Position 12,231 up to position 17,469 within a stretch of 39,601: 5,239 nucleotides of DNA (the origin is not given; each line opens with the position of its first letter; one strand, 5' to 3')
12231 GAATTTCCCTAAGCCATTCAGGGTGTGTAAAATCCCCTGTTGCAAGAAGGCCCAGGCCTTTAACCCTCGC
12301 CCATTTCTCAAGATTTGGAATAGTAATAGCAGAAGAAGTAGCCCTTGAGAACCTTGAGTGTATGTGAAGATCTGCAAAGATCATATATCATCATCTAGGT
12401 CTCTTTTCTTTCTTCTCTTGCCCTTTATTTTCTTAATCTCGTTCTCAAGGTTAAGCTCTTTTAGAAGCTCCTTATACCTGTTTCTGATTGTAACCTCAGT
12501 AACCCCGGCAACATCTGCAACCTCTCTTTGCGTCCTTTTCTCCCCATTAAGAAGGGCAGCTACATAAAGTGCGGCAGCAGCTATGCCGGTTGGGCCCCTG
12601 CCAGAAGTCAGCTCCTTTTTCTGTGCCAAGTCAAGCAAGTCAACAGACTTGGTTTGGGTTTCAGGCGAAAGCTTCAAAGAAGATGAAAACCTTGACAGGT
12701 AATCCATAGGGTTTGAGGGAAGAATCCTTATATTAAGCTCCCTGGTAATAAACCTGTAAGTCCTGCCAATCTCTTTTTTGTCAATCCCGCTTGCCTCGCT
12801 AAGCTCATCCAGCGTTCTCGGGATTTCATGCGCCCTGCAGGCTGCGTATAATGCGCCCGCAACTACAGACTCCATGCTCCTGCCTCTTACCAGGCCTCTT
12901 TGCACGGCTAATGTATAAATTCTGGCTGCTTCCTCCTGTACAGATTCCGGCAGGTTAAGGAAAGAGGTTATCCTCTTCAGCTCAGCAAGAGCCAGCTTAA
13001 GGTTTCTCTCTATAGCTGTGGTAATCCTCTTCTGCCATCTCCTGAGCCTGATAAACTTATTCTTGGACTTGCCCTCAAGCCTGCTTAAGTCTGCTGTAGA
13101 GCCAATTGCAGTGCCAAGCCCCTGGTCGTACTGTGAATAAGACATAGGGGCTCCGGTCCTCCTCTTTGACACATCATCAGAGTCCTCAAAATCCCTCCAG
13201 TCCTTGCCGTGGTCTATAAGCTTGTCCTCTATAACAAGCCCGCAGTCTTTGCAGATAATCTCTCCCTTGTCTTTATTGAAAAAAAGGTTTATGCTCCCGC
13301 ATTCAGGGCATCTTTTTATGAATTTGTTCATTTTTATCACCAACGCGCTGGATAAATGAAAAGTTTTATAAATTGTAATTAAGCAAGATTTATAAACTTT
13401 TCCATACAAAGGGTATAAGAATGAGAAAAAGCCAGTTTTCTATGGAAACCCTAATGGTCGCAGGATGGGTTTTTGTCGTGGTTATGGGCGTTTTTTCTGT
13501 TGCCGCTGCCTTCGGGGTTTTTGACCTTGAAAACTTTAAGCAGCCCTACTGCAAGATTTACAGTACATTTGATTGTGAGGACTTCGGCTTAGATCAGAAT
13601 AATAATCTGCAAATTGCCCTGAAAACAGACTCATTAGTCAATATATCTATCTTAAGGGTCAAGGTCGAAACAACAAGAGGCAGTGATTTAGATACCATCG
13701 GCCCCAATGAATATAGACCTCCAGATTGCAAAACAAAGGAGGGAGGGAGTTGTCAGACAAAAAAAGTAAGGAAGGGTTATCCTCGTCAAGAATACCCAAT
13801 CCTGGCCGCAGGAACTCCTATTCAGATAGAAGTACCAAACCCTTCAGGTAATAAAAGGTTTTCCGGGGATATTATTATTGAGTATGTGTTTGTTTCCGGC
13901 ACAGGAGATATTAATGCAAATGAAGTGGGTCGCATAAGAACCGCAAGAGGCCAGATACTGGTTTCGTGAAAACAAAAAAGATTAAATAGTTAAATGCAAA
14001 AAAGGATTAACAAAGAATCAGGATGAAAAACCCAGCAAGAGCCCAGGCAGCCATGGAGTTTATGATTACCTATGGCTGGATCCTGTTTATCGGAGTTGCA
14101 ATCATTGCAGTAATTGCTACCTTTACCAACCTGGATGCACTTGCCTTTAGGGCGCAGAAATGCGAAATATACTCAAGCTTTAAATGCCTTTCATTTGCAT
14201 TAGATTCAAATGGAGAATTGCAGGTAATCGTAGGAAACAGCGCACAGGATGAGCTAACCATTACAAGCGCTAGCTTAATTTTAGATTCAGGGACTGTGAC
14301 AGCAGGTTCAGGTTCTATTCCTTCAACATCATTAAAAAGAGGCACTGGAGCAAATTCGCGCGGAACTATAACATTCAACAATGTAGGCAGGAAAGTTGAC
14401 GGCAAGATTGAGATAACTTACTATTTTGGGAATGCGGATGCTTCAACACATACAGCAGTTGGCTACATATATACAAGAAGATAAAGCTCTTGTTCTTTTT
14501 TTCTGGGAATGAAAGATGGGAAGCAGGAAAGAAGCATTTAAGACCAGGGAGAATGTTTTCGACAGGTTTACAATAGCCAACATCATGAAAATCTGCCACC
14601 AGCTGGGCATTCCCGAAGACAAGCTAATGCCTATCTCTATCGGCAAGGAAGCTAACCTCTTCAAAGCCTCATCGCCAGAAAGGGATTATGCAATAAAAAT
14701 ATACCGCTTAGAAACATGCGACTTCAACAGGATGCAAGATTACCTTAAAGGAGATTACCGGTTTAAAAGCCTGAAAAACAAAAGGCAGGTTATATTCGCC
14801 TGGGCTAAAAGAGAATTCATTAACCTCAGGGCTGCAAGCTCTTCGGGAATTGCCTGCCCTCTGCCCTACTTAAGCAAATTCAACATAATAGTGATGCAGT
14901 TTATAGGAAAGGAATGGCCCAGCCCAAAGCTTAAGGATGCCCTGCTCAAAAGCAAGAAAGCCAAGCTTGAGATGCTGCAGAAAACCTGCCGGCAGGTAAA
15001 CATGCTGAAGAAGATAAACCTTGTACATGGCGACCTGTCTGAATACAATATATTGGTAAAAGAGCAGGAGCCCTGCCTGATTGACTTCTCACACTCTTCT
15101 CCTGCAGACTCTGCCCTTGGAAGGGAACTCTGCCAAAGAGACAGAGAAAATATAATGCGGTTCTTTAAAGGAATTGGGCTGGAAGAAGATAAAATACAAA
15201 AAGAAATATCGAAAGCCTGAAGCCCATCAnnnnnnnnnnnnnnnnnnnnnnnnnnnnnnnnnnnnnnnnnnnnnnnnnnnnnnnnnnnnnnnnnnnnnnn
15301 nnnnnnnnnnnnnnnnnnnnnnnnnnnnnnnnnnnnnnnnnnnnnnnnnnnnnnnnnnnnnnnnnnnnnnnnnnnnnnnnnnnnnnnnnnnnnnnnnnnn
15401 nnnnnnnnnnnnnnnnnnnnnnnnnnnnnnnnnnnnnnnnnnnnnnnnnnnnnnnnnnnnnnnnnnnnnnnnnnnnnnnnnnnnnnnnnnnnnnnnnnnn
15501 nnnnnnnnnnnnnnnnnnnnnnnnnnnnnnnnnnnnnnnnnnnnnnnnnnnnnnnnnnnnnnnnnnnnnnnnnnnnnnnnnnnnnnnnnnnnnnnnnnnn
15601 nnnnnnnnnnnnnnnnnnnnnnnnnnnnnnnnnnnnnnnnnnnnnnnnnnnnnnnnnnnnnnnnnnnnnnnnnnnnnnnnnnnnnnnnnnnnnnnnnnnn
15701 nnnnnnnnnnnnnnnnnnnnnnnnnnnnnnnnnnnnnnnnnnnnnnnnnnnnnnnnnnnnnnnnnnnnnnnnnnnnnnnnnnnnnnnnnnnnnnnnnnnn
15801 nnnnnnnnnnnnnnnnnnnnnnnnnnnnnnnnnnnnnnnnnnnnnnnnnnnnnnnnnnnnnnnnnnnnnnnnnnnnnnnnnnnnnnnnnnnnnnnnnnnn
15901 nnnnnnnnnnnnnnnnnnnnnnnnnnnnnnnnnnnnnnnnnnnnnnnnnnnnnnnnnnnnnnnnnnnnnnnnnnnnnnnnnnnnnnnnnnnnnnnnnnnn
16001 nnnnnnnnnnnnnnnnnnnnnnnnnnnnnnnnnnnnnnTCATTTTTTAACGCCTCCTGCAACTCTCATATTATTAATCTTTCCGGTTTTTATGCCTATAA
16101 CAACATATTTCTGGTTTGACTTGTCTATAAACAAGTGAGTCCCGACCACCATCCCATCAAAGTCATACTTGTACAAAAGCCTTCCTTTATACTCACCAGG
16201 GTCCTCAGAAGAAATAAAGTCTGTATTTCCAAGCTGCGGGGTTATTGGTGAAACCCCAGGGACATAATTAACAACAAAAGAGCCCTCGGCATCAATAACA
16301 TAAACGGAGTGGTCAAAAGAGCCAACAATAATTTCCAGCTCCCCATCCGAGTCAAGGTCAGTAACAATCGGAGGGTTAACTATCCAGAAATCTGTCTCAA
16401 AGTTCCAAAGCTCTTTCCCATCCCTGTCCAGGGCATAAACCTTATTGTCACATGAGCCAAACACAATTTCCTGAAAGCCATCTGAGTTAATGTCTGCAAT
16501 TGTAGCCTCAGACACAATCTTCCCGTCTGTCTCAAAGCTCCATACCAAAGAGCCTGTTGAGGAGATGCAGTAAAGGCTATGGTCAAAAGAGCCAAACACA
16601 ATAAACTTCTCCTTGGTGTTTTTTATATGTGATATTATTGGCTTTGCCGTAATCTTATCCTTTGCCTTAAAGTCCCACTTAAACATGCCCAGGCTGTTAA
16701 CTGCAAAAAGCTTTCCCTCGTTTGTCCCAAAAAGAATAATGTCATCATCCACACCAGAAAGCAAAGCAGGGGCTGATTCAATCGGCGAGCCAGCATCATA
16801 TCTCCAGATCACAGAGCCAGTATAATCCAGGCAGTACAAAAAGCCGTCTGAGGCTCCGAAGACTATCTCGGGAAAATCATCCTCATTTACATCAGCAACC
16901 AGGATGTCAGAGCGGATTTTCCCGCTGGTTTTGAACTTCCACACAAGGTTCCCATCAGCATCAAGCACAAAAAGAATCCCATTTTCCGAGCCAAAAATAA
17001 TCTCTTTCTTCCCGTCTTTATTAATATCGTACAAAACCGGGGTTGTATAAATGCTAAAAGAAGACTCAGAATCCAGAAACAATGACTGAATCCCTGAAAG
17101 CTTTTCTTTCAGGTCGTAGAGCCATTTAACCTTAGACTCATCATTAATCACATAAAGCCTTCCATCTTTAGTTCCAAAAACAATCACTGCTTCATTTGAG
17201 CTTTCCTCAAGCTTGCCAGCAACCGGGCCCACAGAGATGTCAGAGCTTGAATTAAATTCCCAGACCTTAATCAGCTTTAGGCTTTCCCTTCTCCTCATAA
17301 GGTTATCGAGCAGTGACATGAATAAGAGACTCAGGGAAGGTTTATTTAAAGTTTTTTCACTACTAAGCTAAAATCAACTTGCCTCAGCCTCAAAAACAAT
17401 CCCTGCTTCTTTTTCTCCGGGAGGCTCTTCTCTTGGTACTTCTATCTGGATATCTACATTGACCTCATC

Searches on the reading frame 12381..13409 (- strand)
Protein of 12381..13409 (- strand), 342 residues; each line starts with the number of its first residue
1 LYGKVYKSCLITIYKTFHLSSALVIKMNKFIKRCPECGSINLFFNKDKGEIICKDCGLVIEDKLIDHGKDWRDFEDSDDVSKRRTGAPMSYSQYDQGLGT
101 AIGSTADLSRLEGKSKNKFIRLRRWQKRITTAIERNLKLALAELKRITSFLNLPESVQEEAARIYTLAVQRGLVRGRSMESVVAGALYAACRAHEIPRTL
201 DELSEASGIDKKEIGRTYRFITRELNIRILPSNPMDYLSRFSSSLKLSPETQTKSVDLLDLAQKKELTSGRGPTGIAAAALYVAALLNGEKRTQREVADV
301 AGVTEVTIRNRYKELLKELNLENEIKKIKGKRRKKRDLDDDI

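Call 58: search_protein_families(library=pfam, proteins=[window:12381-13409:-], max_evalue=0.001)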
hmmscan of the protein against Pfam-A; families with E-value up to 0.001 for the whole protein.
window:12381-13409:- (342 aa): 6 families
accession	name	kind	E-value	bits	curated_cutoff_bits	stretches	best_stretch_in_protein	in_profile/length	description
PF00382.24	TFIIB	-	1.2e-46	157.1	23.6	2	232-317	6-91/92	Transcription factor TFIIB repeat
PF08271.17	Zn_Ribbon_TF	-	4.6e-17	61.7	29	1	33-74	2-43/43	TFIIB zinc-binding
PF00134.28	Cyclin_N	-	6.4e-05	23.1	23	0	235-305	35-103/127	Cyclin, N-terminal domain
PF02984.24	Cyclin_C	-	0.0001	22.7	22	0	233-329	2-102/119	Cyclin, C-terminal domain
PF21886.1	BRF2-like_C_cyclin_rpt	-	0.00032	21.2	27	0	253-320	35-103/138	BRF2-like, C-terminal cyclin repeat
PF04545.22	Sigma70_r4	-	0.00044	20.1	24.1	0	289-319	18-48/50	Sigma-70, region 4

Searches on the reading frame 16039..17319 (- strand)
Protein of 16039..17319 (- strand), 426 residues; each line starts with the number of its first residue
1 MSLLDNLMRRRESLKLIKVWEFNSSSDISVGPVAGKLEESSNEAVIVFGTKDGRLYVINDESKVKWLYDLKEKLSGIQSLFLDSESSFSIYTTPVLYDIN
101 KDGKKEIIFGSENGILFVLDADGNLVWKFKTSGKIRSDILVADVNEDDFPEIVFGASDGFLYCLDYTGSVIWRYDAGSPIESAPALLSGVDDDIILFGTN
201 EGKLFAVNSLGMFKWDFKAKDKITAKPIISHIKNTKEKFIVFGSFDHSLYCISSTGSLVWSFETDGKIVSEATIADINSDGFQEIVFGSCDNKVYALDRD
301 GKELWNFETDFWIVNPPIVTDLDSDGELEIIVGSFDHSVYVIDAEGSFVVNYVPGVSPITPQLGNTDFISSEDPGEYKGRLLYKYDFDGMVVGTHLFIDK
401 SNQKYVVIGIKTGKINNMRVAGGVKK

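Call 11: search_protein_families(library=pfam, proteins=[window:16039-17319:-], max_evalue=0.001)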
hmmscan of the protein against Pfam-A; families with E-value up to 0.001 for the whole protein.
window:16039-17319:- (426 aa): 9 families
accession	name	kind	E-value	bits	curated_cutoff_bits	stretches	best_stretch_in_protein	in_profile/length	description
PF13570.13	Beta-prop_ACSF4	-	5.5e-57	194.1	133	2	103-347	60-292/329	Beta-alanine-activating enzyme, beta-propeller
PF25292.1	Beta-prop_CGLA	-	1.9e-41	143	26.8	4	255-349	17-109/316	Lambda-carrageenase beta-propeller domain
PF13360.13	PQQ_2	-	1.8e-16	60.9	27.6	3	107-215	36-142/233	Outer membrane protein assembly factor BamB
PF13517.12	FG-GAP_3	-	4.6e-12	46.8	26.9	2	276-332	1-61/61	FG-GAP-like repeat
PF01839.29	FG-GAP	-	7.9e-10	38.8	22.1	0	139-165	5-27/37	FG-GAP repeat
PF15907.11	Itfg2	-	1e-09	38.6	27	0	233-301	217-283/330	Integrin-alpha FG-GAP repeat-containing protein 2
PF23743.1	Beta-prop_BBS7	-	8.1e-09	35.6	27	1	38-159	179-292/299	BBS7 beta-propeller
PF14783.12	BBS2_Mid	-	1.6e-08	35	27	0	319-345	4-30/108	Ciliary BBSome complex subunit 2, middle region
PF21348.3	RGL11_C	-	1.5e-06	27.7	27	0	269-307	235-268/490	Rhamnogalacturonan lyase family 11, C-terminal domain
